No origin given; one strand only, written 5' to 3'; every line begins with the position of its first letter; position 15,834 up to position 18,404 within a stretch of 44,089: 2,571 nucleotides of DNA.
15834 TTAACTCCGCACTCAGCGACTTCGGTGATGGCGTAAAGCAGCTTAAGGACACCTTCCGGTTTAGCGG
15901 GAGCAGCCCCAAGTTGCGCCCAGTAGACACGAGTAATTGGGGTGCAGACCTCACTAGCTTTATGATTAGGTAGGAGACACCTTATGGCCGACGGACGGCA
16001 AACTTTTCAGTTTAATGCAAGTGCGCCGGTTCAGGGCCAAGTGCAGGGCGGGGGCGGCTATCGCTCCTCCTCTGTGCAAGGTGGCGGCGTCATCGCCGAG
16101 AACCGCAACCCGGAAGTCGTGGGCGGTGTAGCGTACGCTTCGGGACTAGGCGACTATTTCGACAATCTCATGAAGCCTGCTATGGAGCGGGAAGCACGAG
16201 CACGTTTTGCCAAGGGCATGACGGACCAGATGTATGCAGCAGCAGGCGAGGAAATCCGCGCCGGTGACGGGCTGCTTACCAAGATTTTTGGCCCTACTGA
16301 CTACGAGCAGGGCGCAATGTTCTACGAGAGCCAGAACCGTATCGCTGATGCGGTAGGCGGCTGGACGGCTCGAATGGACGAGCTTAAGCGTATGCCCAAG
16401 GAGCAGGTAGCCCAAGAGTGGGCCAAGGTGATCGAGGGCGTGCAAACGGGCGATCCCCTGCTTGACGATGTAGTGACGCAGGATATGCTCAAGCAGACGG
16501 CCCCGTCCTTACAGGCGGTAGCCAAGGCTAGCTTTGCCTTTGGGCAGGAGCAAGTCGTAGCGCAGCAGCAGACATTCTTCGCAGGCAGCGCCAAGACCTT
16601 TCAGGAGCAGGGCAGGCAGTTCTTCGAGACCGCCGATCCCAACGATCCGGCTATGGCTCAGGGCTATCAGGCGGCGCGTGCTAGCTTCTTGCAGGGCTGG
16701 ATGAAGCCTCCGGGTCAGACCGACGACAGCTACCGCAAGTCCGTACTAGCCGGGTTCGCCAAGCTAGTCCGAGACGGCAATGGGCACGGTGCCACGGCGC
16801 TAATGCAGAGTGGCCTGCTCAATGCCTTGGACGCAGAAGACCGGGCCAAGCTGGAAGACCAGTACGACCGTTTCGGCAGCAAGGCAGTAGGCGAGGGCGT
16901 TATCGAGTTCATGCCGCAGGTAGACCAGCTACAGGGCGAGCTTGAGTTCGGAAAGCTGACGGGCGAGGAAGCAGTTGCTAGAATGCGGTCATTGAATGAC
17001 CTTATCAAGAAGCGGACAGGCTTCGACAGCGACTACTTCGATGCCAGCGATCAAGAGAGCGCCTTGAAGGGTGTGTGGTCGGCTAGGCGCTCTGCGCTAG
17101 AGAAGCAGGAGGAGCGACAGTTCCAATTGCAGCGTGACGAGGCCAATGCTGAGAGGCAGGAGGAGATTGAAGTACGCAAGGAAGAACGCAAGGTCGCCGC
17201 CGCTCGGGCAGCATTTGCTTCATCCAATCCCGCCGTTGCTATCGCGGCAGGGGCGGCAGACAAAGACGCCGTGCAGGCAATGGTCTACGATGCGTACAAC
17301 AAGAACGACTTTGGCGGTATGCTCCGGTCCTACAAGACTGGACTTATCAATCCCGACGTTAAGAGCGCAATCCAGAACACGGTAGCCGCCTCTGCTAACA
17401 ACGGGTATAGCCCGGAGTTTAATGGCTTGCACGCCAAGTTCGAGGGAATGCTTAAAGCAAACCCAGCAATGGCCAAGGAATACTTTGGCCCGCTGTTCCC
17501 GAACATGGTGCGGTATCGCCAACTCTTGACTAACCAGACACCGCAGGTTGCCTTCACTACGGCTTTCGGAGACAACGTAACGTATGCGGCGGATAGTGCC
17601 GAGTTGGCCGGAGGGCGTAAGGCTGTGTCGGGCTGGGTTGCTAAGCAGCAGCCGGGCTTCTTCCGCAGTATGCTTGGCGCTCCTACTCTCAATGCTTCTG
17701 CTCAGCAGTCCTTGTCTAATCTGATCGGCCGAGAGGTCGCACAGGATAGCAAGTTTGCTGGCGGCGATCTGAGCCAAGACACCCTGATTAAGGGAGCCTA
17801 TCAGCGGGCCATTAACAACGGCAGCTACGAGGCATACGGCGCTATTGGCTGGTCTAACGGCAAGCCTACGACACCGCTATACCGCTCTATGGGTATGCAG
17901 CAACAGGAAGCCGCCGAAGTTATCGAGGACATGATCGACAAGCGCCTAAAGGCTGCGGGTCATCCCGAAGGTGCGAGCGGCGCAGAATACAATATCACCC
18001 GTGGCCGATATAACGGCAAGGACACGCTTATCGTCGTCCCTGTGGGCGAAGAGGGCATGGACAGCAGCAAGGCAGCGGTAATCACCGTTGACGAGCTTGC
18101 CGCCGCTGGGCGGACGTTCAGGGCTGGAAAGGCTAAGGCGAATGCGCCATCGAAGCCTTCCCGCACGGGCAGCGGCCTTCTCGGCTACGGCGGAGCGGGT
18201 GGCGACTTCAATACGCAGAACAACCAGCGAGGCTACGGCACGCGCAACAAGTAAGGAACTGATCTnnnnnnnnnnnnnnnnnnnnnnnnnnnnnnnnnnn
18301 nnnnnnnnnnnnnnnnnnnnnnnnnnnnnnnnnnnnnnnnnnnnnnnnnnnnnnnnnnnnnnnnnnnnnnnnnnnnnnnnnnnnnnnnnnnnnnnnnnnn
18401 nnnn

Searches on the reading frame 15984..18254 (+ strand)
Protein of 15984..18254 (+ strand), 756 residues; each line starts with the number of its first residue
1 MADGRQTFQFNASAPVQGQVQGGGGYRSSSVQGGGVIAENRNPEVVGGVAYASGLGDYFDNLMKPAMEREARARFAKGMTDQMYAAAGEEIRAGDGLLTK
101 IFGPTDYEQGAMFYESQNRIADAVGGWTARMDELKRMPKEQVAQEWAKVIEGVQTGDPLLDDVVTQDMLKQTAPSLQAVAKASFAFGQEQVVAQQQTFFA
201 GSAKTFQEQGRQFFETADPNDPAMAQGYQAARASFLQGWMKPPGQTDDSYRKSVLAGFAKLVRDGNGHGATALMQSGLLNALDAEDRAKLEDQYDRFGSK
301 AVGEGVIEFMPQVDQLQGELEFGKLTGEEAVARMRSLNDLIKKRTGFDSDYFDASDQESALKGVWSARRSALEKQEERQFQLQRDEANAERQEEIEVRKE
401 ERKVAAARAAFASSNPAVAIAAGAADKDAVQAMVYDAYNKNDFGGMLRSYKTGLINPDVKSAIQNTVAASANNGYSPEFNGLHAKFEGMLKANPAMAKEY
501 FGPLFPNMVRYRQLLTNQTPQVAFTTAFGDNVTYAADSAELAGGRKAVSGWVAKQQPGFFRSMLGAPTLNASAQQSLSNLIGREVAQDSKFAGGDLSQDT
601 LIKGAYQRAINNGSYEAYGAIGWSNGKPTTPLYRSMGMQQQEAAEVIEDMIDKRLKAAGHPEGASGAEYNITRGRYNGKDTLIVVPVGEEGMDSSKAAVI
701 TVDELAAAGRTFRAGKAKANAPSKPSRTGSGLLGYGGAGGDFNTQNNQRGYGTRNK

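Call 8: search_protein_families(library=phrogs, proteins=[window:15984-18254:+])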
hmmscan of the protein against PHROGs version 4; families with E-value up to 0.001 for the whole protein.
window:15984-18254:+ (756 aa): 1 family
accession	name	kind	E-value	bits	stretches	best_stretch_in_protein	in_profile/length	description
phrog_3883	-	head and packaging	2.4e-101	341.6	1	6-720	18-744/768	internal virion protein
